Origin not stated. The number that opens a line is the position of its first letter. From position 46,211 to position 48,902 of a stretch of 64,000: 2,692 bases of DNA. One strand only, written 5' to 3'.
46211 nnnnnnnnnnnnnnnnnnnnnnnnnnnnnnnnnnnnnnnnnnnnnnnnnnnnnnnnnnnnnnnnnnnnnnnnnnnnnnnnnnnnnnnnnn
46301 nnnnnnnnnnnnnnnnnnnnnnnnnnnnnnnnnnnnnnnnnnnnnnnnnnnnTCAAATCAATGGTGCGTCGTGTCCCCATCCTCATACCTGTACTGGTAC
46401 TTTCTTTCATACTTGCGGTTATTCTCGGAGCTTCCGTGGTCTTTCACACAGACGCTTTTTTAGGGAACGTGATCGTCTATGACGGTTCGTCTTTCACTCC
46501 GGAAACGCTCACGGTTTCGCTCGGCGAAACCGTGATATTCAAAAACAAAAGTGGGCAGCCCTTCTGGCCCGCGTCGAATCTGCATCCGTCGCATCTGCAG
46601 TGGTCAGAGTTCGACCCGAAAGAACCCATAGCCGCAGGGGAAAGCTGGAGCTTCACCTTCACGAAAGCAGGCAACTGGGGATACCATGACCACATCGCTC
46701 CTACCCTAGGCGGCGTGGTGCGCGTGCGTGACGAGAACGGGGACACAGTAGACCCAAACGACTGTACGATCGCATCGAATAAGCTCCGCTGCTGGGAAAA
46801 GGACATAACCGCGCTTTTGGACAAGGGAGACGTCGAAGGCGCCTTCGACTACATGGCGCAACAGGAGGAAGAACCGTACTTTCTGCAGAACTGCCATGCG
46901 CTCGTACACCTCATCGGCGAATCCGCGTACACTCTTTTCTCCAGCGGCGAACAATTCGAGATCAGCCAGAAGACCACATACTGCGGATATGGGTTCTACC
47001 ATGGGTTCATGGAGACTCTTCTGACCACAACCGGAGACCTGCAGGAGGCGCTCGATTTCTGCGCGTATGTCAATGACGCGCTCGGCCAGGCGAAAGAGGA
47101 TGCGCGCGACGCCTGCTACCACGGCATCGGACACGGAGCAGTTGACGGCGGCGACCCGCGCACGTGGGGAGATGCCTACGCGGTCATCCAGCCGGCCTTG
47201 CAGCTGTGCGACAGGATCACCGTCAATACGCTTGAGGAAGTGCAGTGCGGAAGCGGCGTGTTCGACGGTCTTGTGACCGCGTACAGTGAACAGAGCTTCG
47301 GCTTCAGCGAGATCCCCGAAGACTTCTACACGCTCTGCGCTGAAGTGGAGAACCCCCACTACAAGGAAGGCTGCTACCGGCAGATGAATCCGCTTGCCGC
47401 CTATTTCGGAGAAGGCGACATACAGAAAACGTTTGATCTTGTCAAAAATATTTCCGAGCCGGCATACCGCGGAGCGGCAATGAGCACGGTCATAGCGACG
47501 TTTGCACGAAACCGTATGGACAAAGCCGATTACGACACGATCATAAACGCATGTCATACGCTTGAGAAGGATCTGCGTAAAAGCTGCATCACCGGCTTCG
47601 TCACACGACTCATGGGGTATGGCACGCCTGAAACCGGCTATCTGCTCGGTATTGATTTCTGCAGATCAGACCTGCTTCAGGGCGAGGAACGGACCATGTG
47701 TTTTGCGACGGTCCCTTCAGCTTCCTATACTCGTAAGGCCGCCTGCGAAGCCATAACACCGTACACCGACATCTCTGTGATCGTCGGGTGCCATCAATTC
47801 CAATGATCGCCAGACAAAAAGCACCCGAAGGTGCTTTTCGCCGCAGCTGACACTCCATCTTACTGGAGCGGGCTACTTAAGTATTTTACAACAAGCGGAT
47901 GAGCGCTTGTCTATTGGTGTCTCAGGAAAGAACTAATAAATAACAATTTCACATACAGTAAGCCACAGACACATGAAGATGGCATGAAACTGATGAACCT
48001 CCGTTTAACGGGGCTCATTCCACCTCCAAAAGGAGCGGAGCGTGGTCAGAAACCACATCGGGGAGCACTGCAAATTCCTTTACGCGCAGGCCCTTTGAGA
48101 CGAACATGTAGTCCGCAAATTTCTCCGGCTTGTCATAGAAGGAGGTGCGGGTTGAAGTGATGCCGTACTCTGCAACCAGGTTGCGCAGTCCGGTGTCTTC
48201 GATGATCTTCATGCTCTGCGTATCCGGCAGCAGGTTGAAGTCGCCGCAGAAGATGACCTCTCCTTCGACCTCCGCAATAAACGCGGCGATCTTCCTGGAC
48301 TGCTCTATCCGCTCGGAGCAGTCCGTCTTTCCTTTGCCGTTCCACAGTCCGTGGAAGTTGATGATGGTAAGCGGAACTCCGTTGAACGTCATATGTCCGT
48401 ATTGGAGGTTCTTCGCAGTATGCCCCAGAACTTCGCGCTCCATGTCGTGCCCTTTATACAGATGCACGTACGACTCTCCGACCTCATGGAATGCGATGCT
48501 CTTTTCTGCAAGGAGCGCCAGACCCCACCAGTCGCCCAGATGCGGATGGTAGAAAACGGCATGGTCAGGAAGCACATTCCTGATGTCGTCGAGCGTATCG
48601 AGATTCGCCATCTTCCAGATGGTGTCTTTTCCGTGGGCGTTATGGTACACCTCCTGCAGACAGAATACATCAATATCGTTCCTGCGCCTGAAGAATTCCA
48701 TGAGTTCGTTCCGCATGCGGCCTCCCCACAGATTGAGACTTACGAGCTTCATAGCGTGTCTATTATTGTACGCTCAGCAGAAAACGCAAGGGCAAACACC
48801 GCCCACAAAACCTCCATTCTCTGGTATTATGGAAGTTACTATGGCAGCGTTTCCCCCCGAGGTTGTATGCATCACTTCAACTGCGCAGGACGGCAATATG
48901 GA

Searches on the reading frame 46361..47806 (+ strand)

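Call 5: search_protein_families(library=pfam, proteins=[window:46361-47806:+], max_evalue=1)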
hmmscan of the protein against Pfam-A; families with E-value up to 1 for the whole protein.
window:46361-47806:+ (481 aa): 3 families
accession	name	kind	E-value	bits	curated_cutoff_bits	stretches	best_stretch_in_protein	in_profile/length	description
PF13473.12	Cupredoxin_1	-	0.033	14.7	27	1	37-116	24-98/104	Cupredoxin-like domain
PF00127.26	Copper-bind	-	0.053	14.4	21.2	1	44-109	13-83/99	Copper binding proteins, plastocyanin/azurin family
PF20944.2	StcE_b-sandwich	-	0.12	12.9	27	0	23-65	26-69/75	Metalloprotease StcE, beta-sandwich domain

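Call 6: search_protein_families(library=ncbifam, proteins=[window:46361-47806:+], max_evalue=1)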
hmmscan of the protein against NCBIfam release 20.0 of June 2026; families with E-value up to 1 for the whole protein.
window:46361-47806:+ (481 aa): 1 family
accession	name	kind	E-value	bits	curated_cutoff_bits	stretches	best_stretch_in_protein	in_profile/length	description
TIGR02656.1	cyanin_plasto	equivalog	0.022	15.2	87.85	1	44-109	13-83/99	plastocyanin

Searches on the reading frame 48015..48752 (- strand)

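Call 17: search_protein_families(library=pfam, proteins=[window:48015-48752:-], max_evalue=0.01)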
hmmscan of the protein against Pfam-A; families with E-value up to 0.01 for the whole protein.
window:48015-48752:- (245 aa): 2 families
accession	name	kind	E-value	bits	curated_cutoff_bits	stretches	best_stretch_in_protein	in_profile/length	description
PF03372.29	Exo_endo_phos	-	7.4e-17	62.2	24.5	1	5-237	2-225/225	Endonuclease/Exonuclease/phosphatase family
PF14529.12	Exo_endo_phos_2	-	0.008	16.5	27.4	0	152-240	18-116/117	Endonuclease-reverse transcriptase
